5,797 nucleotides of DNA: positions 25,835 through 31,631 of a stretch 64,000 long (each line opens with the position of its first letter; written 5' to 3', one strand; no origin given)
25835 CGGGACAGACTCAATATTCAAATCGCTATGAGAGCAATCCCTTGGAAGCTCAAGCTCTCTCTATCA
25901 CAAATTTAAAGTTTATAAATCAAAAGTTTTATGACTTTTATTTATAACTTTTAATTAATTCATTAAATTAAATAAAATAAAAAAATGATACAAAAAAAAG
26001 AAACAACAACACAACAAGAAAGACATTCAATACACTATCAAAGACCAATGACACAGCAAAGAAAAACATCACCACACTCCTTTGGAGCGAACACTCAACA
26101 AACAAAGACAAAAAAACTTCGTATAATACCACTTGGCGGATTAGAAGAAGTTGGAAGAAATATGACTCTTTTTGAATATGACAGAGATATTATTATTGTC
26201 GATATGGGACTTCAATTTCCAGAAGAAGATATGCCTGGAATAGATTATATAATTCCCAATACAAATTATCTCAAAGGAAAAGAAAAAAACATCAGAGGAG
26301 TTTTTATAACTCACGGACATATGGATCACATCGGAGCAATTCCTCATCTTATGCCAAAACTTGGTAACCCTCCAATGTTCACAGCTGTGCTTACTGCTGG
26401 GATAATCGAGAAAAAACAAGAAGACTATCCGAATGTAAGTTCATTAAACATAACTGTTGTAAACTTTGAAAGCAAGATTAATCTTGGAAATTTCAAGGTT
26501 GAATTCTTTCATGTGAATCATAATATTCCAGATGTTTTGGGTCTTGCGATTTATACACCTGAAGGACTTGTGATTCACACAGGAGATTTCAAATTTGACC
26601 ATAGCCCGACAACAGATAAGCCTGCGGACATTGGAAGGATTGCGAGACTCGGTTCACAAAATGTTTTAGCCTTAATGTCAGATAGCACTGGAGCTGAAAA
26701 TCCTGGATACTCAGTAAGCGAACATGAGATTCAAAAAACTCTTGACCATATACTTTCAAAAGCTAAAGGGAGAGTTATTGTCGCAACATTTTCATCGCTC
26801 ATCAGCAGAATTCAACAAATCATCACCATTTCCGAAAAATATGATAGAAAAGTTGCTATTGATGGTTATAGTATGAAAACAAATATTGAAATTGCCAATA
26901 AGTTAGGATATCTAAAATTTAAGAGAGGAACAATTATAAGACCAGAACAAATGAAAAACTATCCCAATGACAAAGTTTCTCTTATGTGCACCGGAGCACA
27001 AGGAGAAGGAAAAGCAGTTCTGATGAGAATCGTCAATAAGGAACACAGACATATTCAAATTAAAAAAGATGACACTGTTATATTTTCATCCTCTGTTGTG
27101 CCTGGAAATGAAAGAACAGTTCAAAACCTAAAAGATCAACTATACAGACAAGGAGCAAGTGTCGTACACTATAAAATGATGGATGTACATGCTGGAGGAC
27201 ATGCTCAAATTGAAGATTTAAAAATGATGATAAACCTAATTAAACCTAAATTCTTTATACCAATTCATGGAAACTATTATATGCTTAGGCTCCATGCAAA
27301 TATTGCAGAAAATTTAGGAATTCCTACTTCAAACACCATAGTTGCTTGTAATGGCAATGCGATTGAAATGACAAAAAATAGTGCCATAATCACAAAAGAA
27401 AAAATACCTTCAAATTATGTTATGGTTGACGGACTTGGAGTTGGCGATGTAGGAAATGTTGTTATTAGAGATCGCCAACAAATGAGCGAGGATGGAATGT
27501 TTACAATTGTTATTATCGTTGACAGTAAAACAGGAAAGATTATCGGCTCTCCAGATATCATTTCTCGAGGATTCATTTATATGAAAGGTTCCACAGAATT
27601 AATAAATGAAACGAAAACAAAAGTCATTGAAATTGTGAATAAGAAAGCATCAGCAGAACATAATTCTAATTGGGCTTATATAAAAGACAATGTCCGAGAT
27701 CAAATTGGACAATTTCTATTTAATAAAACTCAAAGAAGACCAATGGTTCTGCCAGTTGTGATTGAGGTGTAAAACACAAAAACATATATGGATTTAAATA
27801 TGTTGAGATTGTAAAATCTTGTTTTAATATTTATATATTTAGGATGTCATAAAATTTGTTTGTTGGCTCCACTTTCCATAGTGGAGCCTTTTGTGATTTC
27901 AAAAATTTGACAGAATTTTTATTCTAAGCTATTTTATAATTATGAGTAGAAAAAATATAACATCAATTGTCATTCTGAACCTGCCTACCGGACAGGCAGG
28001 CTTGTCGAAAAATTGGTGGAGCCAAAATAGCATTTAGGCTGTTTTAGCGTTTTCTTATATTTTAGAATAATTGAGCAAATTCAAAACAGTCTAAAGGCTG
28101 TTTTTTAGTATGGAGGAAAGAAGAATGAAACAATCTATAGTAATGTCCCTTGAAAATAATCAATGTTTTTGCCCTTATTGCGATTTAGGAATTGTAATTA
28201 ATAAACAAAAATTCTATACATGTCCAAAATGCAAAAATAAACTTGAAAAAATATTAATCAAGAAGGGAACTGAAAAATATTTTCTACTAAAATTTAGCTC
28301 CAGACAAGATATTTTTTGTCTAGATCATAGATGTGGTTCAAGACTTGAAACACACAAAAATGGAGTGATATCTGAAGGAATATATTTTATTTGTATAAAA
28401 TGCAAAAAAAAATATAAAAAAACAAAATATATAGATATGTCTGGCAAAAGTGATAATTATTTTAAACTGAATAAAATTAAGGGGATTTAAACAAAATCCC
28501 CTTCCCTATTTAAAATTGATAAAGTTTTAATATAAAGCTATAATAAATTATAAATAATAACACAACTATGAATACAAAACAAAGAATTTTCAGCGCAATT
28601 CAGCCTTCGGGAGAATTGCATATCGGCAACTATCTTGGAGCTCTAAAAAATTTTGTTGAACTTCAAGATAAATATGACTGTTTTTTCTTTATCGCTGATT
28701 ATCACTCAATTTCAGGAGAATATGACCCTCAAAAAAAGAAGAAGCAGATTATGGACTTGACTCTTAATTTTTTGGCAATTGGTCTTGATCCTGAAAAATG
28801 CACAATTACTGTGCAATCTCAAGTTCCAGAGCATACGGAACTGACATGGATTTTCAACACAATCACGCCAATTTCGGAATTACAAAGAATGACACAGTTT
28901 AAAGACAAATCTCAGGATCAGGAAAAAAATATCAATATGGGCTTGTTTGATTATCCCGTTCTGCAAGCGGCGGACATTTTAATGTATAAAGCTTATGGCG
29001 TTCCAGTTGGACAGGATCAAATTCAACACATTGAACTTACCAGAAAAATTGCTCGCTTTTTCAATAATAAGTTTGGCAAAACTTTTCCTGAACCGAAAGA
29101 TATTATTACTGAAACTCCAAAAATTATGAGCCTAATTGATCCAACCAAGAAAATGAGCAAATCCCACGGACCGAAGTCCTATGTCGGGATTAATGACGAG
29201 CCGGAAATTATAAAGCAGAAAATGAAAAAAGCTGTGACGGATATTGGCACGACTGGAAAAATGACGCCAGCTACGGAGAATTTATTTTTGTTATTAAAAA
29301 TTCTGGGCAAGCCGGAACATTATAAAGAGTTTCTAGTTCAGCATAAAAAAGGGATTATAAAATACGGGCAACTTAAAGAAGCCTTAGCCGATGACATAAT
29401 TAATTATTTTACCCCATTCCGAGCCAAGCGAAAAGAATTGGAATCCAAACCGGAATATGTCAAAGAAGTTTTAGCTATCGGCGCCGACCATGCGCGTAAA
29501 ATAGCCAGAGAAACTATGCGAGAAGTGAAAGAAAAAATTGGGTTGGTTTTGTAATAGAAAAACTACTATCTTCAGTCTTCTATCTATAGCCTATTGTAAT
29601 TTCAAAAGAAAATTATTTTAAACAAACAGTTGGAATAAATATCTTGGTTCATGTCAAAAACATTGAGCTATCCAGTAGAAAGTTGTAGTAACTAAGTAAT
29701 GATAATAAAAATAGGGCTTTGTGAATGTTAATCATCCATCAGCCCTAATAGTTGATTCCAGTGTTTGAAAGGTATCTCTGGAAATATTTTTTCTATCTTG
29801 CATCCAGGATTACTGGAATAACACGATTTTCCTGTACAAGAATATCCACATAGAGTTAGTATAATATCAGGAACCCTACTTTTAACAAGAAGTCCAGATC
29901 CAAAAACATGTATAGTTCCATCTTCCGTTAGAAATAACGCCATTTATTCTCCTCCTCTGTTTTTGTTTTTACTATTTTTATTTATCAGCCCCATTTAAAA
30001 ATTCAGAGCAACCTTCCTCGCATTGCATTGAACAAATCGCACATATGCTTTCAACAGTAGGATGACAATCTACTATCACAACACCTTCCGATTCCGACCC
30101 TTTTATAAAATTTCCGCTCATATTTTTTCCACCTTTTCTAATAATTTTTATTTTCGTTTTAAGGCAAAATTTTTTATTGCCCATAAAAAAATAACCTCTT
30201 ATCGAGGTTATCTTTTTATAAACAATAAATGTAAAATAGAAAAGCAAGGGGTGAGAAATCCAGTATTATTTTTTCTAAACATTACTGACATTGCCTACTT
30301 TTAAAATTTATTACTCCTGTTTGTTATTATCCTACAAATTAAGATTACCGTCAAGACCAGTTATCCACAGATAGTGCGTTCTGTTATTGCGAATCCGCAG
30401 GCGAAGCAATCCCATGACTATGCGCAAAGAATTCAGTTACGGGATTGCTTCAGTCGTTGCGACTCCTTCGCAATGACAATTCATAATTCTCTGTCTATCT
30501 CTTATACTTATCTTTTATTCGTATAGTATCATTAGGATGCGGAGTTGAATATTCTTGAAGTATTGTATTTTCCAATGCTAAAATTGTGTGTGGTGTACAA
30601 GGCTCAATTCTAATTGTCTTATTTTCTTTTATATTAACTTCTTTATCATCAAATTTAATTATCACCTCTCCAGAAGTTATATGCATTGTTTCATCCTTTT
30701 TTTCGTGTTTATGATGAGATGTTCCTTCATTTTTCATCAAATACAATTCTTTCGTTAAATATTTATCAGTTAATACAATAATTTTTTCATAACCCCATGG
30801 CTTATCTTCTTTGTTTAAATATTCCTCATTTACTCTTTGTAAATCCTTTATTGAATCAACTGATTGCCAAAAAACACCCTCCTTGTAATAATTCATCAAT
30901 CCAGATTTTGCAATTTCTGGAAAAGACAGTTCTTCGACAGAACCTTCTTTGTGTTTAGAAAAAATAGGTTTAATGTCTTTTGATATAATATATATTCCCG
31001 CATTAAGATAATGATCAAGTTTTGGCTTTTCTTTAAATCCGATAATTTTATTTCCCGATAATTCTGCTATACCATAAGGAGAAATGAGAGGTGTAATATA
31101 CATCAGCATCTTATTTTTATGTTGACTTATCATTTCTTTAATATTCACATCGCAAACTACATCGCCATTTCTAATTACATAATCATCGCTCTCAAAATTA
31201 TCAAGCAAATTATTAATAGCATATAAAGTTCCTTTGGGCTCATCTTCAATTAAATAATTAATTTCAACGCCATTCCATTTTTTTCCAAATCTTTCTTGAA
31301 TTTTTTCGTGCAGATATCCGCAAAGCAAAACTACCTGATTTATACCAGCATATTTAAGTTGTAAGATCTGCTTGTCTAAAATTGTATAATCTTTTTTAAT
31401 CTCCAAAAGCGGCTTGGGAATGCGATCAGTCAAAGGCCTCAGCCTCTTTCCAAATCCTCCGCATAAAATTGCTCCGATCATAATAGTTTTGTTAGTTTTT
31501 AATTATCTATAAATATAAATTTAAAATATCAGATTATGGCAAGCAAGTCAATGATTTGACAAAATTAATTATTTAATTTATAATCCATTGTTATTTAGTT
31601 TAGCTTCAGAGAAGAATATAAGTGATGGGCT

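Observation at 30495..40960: Glycan-synthesis locus: Gtr-like three-component system merged with a processive GT2 synthase and a GH8 hydrolase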

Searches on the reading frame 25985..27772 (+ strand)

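Call 24: search_protein_families(library=pfam, proteins=[window:25985-27772:+], max_evalue=0.001)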
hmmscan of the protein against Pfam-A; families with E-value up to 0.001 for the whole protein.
window:25985-27772:+ (595 aa): 5 families
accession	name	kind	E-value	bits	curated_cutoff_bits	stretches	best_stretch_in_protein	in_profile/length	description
PF22505.1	RNase_J_b_CASP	-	1.5e-45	154.5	27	1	261-386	1-126/126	Ribonuclease J, beta-CASP domain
PF17770.6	RNase_J_C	-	1e-32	113.5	23.8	1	493-595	1-102/102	Ribonuclease J C-terminal domain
PF12706.13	Lactamase_B_2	-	3.9e-10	40.1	27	1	100-204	27-146/200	Beta-lactamase superfamily domain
PF00753.33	Lactamase_B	-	1.1e-09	39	22.7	1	56-208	4-156/196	Metallo-beta-lactamase superfamily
PF07521.17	RMMBL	-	3.9e-07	30.4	21.6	1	402-448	12-60/63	Zn-dependent metallo-hydrolase RNA specificity domain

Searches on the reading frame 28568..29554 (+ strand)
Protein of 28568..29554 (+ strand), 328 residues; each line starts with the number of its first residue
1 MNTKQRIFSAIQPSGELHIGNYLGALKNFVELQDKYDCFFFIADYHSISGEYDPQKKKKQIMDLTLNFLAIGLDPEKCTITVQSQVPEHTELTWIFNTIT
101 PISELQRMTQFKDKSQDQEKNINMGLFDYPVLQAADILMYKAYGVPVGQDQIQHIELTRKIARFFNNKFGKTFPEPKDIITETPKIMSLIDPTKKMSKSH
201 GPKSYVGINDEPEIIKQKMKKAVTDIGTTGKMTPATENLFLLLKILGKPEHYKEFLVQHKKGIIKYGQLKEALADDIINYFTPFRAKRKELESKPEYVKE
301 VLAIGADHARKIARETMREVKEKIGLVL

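Call 24: search_protein_families(library=pfam, proteins=[window:28568-29554:+], max_evalue=0.001)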
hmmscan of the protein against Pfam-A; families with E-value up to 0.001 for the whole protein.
window:28568-29554:+ (328 aa): 1 family
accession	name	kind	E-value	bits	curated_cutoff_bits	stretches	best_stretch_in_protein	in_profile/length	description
PF00579.31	tRNA-synt_1b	-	7.4e-70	236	21.1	1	3-281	4-291/292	tRNA synthetases class I (W and Y)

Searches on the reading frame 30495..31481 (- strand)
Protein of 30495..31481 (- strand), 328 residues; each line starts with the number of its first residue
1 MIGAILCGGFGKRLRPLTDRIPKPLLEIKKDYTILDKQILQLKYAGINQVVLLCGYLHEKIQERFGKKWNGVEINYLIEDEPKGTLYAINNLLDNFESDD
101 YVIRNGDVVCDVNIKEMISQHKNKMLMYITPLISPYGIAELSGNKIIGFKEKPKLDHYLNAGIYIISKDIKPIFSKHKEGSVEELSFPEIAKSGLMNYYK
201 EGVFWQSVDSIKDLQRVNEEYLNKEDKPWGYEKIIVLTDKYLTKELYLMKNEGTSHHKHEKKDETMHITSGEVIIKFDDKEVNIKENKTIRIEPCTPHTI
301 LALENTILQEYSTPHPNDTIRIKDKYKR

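Call 4: search_protein_families(library=pfam, proteins=[window:30495-31481:-], max_evalue=0.01)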
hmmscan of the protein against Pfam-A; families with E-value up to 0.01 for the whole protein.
window:30495-31481:- (328 aa): 4 families
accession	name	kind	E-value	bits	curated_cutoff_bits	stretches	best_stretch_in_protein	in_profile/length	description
PF00483.29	NTP_transferase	-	1e-30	107.6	21.2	1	4-222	3-243/245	Nucleotidyl transferase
PF07883.17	Cupin_2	-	5e-07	29.8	27.2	1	249-302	6-58/70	Cupin domain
PF12804.13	NTP_transf_3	-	2.8e-06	28.1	27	1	3-110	1-98/160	MobA-like NTP transferase domain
PF01050.24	MannoseP_isomer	-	0.00019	22.1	23.6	1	224-300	11-87/116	Mannose-6-phosphate isomerase C-terminal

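Call 23: search_protein_families(library=ncbifam, proteins=[window:30495-31481:-], max_evalue=0.00001)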
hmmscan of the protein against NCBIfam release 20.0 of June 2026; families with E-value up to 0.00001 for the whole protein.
window:30495-31481:- (328 aa): 17 families
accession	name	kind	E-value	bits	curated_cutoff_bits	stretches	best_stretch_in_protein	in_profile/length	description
TIGR03992.1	Arch_glmU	subfamily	1e-34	120.1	292.1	1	3-225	3-231/393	bifunctional sugar-1-phosphate nucleotidylyltransferase/acetyltransferase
NF052502.1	man1P_GTase_Rv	exception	2.7e-30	105.4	440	1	5-216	5-225/352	mannose-1-phosphate guanylyltransferase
NF049965.1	GlMnHpPGnyltfHddC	equivalog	1.3e-28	100.1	300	1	4-185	4-186/221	D-glycero-D-manno-heptose 1-phosphate guanosyltransferase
NF041313.1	UDPGP_AglF_Halo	equivalog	2.6e-21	76.2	400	1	1-124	1-122/234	UTP--glucose-1-phosphate uridylyltransferase AglF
NF045761.1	NAMPUrTaseMurU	equivalog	7e-21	75.1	250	1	4-168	4-175/226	N-acetylmuramate alpha-1-phosphate uridylyltransferase MurU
TIGR02623.1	G1P_cyt_trans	equivalog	9.7e-21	74.4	300.25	1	93-229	114-252/255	glucose-1-phosphate cytidylyltransferase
TIGR01208.1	rmlA_long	equivalog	4.4e-20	71.9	320.25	1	4-186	3-194/353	glucose-1-phosphate thymidylyltransferase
NF041173.1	Sug_nt_acttase_Thmprot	equivalog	6.3e-17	61.6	600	1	4-226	4-232/405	bifunctional sugar-1-phosphate nucleotidylyltransferase/acetyltransferase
TIGR01479.1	GMP_PMI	equivalog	5.5e-14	51.8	372.95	1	208-307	342-441/467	mannose-1-phosphate guanylyltransferase/mannose-6-phosphate isomerase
TIGR02091.1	glgC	equivalog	5.9e-14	51.9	424.9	1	1-224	1-262/364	glucose-1-phosphate adenylyltransferase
NF003670.0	PRK05293.1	equivalog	3.2e-11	42.8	470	1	1-227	5-264/382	glucose-1-phosphate adenylyltransferase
NF002023.0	PRK00844.1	subfamily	2.2e-09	36.6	458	1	2-154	8-182/408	glucose-1-phosphate adenylyltransferase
NF041135.1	IPPtranDIPPsyn_Thcocales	equivalog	1.5e-08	34.1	580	1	3-223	3-219/419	bifunctional L-myo-inositol-1-phosphate cytidylyltransferase/CDP-L-myo-inositol myo-inositolphosphotransferase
NF012004.0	PRK15460.1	equivalog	4.6e-08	32.2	859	0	4-89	9-95/478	mannose-1-phosphate guanyltransferase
TIGR01207.1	rmlA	equivalog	5.7e-08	32.2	360.65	1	3-193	2-202/286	glucose-1-phosphate thymidylyltransferase RfbA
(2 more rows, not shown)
